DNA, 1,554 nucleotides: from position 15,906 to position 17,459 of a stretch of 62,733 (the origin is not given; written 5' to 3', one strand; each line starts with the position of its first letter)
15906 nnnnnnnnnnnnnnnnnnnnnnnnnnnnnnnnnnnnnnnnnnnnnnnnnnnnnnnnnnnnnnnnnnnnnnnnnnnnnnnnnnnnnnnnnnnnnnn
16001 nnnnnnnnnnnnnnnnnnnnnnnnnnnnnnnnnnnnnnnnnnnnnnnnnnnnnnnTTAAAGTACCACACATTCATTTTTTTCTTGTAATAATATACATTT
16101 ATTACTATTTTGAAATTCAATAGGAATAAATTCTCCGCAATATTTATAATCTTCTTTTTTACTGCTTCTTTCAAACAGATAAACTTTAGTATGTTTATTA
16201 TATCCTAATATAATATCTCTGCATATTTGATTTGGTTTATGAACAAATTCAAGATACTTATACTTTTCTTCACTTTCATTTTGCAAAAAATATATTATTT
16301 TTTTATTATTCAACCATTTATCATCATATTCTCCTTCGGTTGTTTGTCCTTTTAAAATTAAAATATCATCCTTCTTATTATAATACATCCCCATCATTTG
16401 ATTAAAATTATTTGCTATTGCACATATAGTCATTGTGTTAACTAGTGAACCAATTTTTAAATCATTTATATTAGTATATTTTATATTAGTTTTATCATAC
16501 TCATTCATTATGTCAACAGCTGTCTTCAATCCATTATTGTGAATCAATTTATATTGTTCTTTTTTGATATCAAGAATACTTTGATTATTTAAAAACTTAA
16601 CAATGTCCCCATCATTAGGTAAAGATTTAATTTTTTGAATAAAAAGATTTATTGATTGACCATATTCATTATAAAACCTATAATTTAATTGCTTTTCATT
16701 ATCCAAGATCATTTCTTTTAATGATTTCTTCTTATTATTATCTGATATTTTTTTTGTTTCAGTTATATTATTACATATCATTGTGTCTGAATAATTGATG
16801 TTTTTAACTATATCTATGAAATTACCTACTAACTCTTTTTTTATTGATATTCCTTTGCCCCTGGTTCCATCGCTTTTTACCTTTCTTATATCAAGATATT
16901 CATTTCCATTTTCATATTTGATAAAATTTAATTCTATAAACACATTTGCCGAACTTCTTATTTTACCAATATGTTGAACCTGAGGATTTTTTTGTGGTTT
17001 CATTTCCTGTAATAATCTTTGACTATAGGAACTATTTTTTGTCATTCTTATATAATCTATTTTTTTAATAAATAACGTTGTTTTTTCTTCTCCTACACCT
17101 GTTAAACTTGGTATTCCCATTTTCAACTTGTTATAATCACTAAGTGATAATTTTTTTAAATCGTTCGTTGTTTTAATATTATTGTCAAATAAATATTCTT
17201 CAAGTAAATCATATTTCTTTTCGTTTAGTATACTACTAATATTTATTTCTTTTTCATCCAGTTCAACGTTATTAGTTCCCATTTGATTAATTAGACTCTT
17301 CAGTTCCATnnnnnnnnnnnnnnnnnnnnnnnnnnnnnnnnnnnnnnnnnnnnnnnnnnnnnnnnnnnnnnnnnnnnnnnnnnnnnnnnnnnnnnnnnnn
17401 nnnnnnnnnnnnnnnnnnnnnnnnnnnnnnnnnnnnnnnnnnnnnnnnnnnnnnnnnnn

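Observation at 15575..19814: Separately promoted operon next to an R-M pair: small helical protein, MORC-like GHKL ATPase, HhH/PC4-like DNA-binding protein (candidate undescribed defence module)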

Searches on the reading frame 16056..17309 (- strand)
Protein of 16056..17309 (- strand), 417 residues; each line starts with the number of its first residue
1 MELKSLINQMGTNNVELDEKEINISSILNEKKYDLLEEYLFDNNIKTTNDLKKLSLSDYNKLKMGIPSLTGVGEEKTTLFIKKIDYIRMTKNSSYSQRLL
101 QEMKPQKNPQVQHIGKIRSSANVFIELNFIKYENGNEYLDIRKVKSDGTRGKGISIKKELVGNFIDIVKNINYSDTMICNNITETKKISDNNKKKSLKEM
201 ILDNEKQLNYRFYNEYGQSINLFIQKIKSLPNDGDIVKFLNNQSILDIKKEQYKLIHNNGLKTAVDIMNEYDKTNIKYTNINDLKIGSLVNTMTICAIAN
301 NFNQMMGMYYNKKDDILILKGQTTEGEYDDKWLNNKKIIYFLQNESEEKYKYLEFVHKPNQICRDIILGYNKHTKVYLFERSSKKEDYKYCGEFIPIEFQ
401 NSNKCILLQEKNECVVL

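Call 3: search_protein_families(library=pfam, proteins=[window:16056-17309:-], max_evalue=0.1)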
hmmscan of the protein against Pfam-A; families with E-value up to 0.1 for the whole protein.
window:16056-17309:- (417 aa): 1 family
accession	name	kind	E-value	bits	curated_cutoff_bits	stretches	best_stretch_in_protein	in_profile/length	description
PF02229.22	PC4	-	0.072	13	25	0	134-166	15-51/52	Transcriptional Coactivator p15 (PC4)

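Call 4: search_protein_families(library=padloc, proteins=[window:16056-17309:-], max_evalue=0.1)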
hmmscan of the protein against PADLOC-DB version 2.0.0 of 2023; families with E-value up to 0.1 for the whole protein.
window:16056-17309:- (417 aa): 0 families

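Call 5: search_protein_families(library=ncbifam, proteins=[window:16056-17309:-], max_evalue=1)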
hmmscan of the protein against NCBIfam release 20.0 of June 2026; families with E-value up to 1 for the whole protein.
window:16056-17309:- (417 aa): 0 families

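Call 6: search_protein_families(library=phrogs, proteins=[window:16056-17309:-], max_evalue=1)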
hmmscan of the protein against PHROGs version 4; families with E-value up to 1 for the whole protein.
window:16056-17309:- (417 aa): 2 families
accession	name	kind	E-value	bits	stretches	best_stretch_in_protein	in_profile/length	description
phrog_26484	-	DNA, RNA and nucleotide metabolism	0.082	14.3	1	126-172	26-73/78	DNA binding protein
phrog_16821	-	unknown function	0.28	12.3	0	125-138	6-19/58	-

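Call 32: find_homologous_proteins(query=window:16056-17309:-)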
Query window:16056-17309:- (417 aa): 58 proteins with E <= 0.001 among 8000 candidates.
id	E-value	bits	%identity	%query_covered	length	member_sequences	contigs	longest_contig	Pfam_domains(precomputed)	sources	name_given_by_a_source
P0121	3.8e-259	877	98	100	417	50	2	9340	-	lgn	-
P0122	3.4e-182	624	71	100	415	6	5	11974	-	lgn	-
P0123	5.8e-142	491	58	99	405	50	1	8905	-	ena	-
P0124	8.4e-139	481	57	98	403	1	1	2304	-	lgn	-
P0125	1.9e-134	467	57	99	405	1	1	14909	-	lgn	-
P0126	2.4e-134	466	59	98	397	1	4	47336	-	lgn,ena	-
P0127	4.5e-123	429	55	99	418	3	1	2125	-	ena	-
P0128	2.0e-115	404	54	91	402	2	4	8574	-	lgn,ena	-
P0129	2.3e-107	377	51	99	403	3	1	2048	-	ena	-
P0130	3.0e-107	377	49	98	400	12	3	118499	-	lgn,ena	-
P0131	4.9e-107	376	48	98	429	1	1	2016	-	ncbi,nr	ncbi:MAG TPA: hypothetical protein GX708_05390 [Gallicola sp.]|nr:hypothetical protein [Gallicola sp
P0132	5.2e-107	376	49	99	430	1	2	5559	-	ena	-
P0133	7.5e-107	376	50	93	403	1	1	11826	PF02229.23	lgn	-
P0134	1.8e-106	375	48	96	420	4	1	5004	-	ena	-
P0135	1.5e-105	372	48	98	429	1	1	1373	-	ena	-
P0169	2.7e-99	351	47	96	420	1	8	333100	-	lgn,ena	-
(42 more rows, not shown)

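Call 46: predict_structure(alignment_id=A3)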
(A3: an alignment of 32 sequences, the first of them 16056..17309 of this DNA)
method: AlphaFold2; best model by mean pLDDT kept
length: 417 residues; sequences in the alignment: 32
mean_pLDDT: 82.4   pTM: 0.52
mean pLDDT of the five models: 82.4, 80.4, 80.0, 79.9, 78.1
residues with pLDDT >= 90: 181; 70-90: 176; 50-70: 19; < 50: 41
segments of 3 or more residues with pLDDT < 50: 1-8, 97-107, 175-192, 414-417
pLDDT, mean of each block of 10 residues (from residue 1): 48 73 85 89 91 87 88 82 88 58 50 81 83 83 80 86 83 48 35 78 92 83 91 93 78 83 92 91 93 90 81 93 84 92 93 94 96 96 91 96 95 56
secondary structure, 60 per line:
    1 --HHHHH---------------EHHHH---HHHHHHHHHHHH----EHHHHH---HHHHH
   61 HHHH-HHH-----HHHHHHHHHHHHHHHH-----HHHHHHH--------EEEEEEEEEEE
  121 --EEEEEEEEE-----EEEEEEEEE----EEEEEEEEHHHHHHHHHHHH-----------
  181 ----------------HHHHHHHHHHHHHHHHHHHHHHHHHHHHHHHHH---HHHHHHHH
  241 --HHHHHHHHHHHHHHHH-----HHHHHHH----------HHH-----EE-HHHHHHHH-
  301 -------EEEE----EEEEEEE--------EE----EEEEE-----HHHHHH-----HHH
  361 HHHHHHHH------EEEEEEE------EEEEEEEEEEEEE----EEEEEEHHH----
elements in order: H3-7 H24-27 H31-42 H48-52 H56-64 H74-89 H95-101 E110-120 E123-131 E137-145 E150-157 H158-169 H197-229 H233-240 H243-258 H264-270 H292-299 E308-311 E316-322 E337-341 H347-352 H358-368 E375-381 E388-400 E405-410

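Call 49: fold_search(model_id=the predicted structure, library=pdb)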
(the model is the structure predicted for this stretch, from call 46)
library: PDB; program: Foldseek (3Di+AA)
matches with E <= 10: 572; with E <= 0.001: 1
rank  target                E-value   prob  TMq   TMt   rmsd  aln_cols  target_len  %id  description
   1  7clg_A                3.2e-05  1.00  0.25  0.13  12.8       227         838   14  Crystal structure of the ATP-dependent restriction endonuclease SauUSI (released 2021-01-20)
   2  6a5n_A                1.8e-03  1.00  0.24  0.21   7.3       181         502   14  Crystal structure of Arabidopsis thaliana SUVH6 in complex with methylated DNA (released 2018-08-29)
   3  4oc8_A                3.5e-03  1.00  0.19  0.20   6.4       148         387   15  DNA modification-dependent restriction endonuclease AspBHI (released 2014-03-19)
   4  4oc8_C                9.1e-03  1.00  0.21  0.37   6.4       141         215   16  DNA modification-dependent restriction endonuclease AspBHI (released 2014-03-19)
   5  3obh_A                2.5e-02  1.00  0.12  0.63   2.9        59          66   22  X-ray crystal structure of protein SP_0782 (7-79) from Streptococcus pneumoniae. Northeast Structural Genomics Consort (released 2010-09-15)
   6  4g06_A                2.5e-02  1.00  0.13  0.61   3.2        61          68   23  Crystal structure of protein SP_0782 (7-79) from Streptococcus pneumoniae complexed with ssDNA. Northeast Structural G (released 2012-07-25)
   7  3pm7_B                5.1e-02  1.00  0.13  0.60   3.0        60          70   22  Crystal Structure of EF_3132 protein from Enterococcus faecalis at the resolution 2A, Northeast Structural Genomics Co (released 2010-12-15)
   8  2l3a_MODEL_1_A        5.1e-02  1.00  0.14  0.56   7.3        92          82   18  Solution NMR structure of homodimer protein SP_0782 (7-79) from Streptococcus pneumoniae Northeast Structural  (released 2010-11-10)
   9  3k44_B                5.3e-02  1.00  0.14  0.36   8.1        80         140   15  Crystal Structure of Drosophila melanogaster Pur-alpha (released 2009-10-27)
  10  3obh_B                5.7e-02  1.00  0.12  0.62   2.8        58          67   22  X-ray crystal structure of protein SP_0782 (7-79) from Streptococcus pneumoniae. Northeast Structural Genomics Consort (released 2010-09-15)
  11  3pm7_A                7.0e-02  1.00  0.13  0.60   3.0        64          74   22  Crystal Structure of EF_3132 protein from Enterococcus faecalis at the resolution 2A, Northeast Structural Genomics Co (released 2010-12-15)
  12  4g06_B                8.8e-02  1.00  0.12  0.60   3.1        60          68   23  Crystal structure of protein SP_0782 (7-79) from Streptococcus pneumoniae complexed with ssDNA. Northeast Structural G (released 2012-07-25)
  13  3n8b_B                8.8e-02  1.00  0.13  0.59   3.8        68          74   18  Crystal Structure of Borrelia burgdorferi Pur-alpha (released 2010-10-06)
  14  3nm7_B                9.8e-02  1.00  0.13  0.58   3.9        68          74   18  Crystal Structure of Borrelia burgdorferi Pur-alpha (released 2010-10-06)
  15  3nm7_C                1.2e-01  0.99  0.13  0.57   4.1        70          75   17  Crystal Structure of Borrelia burgdorferi Pur-alpha (released 2010-10-06)
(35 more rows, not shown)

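Call 70: search_protein_representatives(alignment_id=A3)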
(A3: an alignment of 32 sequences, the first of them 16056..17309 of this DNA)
Query: 32 sequences, 407 profile positions. Proteins with E-value up to 0.001 (for the whole library): 99; up to 1e-10: 57; up to 1e-30: 13. The best 99 are listed.
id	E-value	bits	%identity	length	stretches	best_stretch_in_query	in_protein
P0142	1.8e-187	639.9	-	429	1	1-405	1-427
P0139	1.2e-172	591.0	-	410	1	1-406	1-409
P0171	2.4e-157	540.7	-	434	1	1-406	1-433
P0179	1.6e-74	267.9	-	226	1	192-406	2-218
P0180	8.3e-54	199.7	-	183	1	1-176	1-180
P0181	2.4e-42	161.9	-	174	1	6-171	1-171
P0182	7.8e-40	153.6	-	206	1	5-195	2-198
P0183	4.8e-38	147.8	-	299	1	1-201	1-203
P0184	2.8e-37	145.2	-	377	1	193-402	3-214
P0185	2.6e-36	142.1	-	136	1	1-125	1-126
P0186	3.9e-32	128.3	-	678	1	190-401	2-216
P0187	3.4e-31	125.2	-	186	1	192-368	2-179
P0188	4.5e-31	124.8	-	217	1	192-405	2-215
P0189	5.2e-30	121.3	-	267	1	181-405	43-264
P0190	6.8e-29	117.6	-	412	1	190-404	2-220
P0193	3.5e-26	108.7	-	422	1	189-406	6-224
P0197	4.9e-23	98.3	-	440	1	192-402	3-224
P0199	1.7e-21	93.2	-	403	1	203-398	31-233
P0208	2.8e-18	82.6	-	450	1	221-392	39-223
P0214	1.9e-15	73.3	-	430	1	190-404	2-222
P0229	3.5e-12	62.6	-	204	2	85-179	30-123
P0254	9.9e-06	41.3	-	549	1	201-394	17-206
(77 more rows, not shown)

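Call 71: search_protein_families(library=pfam, proteins=[P0184, P0186, P0190, P0193, P0197, P0199, P0208, P0214, P0254, P0229], max_evalue=0.01)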
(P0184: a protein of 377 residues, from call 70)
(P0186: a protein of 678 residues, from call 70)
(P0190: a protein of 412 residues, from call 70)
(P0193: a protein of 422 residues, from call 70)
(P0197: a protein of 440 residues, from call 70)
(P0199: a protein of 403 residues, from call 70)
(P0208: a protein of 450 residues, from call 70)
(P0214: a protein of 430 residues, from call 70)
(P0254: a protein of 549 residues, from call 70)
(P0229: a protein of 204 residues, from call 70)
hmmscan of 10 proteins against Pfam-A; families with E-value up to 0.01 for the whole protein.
P0184 (377 aa): 1 family
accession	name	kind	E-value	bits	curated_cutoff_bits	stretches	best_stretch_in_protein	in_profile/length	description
PF13391.12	HNH_2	-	2.8e-14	53.2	21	1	276-330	1-66/66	HNH endonuclease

P0186 (678 aa): 1 family
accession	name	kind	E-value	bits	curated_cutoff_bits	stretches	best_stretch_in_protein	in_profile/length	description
PF20296.3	MTaX1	-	1.3e-10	42.3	25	1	557-654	2-101/111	Methylase-associated X1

P0190 (412 aa): 0 families

P0193 (422 aa): 1 family
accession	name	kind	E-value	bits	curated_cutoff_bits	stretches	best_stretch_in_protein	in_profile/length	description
PF13020.12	NOV_C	-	2.2e-19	69.8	22.1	1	298-399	1-90/91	Protein NO VEIN, C-terminal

P0197 (440 aa): 1 family
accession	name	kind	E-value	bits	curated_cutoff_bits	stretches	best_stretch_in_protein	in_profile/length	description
PF13020.12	NOV_C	-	2.3e-15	56.9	22.1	1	310-418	2-90/91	Protein NO VEIN, C-terminal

P0199 (403 aa): 1 family
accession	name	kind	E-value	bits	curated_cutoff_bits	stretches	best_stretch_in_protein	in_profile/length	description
PF13391.12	HNH_2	-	1.1e-11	44.9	21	1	299-352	1-66/66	HNH endonuclease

P0208 (450 aa): 1 family
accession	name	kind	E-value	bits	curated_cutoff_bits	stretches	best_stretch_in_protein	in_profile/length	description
PF13020.12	NOV_C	-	1.5e-16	60.7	22.1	1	319-428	1-90/91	Protein NO VEIN, C-terminal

P0214 (430 aa): 1 family
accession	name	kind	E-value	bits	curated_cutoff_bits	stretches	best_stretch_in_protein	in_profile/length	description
PF13020.12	NOV_C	-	6.4e-17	61.9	22.1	1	310-410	1-89/91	Protein NO VEIN, C-terminal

P0254 (549 aa): 1 family
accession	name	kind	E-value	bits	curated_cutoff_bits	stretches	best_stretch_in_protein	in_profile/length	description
PF01844.29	HNH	-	0.00074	20.1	21.4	1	465-513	1-45/47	HNH endonuclease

P0229 (204 aa): 4 families
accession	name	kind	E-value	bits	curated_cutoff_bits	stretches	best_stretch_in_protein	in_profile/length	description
PF13240.11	Zn_Ribbon_1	-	9.6e-06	25.7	25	1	3-24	1-22/23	zinc-ribbon domain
PF02229.22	PC4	-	0.00011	22.1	25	0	66-105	10-52/52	Transcriptional Coactivator p15 (PC4)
PF13248.11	Zn_ribbon_3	-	0.0018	18.1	27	1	1-24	2-25/26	zinc-ribbon domain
PF12773.13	DZR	-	0.0027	18.3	27.3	1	4-24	1-21/45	Double zinc ribbon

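Call 72: find_encoding_contigs(protein=P0169, flank=9000, max_places=3)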
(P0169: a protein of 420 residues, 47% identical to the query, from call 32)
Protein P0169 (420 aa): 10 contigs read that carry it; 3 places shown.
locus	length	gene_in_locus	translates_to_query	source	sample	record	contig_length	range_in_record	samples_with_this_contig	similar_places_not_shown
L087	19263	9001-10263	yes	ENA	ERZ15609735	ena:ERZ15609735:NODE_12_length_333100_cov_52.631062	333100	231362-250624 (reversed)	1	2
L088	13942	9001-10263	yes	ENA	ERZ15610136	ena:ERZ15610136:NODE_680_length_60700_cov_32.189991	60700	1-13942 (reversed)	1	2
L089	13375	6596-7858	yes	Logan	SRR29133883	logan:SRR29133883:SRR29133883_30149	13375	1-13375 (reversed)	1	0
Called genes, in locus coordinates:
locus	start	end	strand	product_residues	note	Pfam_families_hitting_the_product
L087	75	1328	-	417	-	PF01076:Mob_Pre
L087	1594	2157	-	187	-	-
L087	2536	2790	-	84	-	-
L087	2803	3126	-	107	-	-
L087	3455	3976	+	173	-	PF01381:HTH_3, PF12844:HTH_19, PF13443:HTH_26, PF13560:HTH_31 (weak)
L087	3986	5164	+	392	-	PF20296:MTaX1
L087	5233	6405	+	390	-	PF00145:DNA_methylase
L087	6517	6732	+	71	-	-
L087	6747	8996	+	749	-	-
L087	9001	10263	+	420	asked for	-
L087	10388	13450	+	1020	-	PF07693:KAP_NTPase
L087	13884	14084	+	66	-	PF24749:DUF7695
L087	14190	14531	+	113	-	PF13560:HTH_31, PF12844:HTH_19, PF01381:HTH_3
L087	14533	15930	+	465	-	PF06114:Peptidase_M78, PF02661:Fic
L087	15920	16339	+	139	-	-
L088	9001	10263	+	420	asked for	-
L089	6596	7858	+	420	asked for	-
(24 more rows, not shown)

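Call 73: find_encoding_contigs(protein=P0130, flank=9000, max_places=3)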
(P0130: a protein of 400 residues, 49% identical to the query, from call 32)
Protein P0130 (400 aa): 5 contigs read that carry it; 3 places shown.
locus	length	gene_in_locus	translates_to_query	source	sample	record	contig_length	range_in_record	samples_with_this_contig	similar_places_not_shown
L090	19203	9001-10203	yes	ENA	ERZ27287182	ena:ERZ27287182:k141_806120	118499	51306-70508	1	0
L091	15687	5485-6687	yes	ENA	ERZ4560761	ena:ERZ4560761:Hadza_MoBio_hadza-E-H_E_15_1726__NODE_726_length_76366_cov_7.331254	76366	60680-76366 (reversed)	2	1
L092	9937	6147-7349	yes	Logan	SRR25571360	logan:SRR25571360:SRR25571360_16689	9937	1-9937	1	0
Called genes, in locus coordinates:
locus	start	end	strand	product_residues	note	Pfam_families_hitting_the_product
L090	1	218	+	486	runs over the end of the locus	PF28123:DUF8370, PF28130:DUF8371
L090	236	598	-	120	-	PF00589:Phage_integrase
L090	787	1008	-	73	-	-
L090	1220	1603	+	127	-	-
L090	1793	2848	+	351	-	PF02661:Fic, PF13412:HTH_24, PF13545:HTH_Crp_2 (faint)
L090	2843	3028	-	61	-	-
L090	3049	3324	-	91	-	-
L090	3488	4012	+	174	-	PF01381:HTH_3, PF12844:HTH_19, PF13443:HTH_26, PF13560:HTH_31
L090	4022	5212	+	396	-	PF20296:MTaX1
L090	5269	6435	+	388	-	PF00145:DNA_methylase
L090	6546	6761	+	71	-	-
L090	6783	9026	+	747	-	-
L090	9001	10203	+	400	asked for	-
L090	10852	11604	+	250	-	-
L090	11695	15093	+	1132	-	PF01855:POR_N, PF17147:PFOR_II, PF01558:POR, PF10371:EKR, PF12838:Fer4_7, PF13183:Fer4_8 (weak), PF13484:Fer4_16, PF02775:TPP_enzyme_C, +3 more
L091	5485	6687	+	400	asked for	-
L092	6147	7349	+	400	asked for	-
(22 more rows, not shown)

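Call 89: find_encoding_contigs(protein=P0186, flank=6000, max_places=3)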
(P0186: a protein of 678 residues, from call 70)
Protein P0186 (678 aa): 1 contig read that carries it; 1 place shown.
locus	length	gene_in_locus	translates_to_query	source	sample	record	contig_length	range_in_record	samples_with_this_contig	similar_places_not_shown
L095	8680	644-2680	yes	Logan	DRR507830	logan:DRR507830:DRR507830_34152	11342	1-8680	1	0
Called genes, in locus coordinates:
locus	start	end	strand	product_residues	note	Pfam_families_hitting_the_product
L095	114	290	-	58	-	-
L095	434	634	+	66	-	PF13443:HTH_26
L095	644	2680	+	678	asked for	PF20296:MTaX1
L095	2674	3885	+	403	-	PF00145:DNA_methylase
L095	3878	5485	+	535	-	PF13589:HATPase_c_3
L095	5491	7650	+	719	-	PF10593:Z1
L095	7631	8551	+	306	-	PF14390:DUF4420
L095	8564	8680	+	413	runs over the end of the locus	PF18062:RE_AspBHI_N, PF04471:Mrr_cat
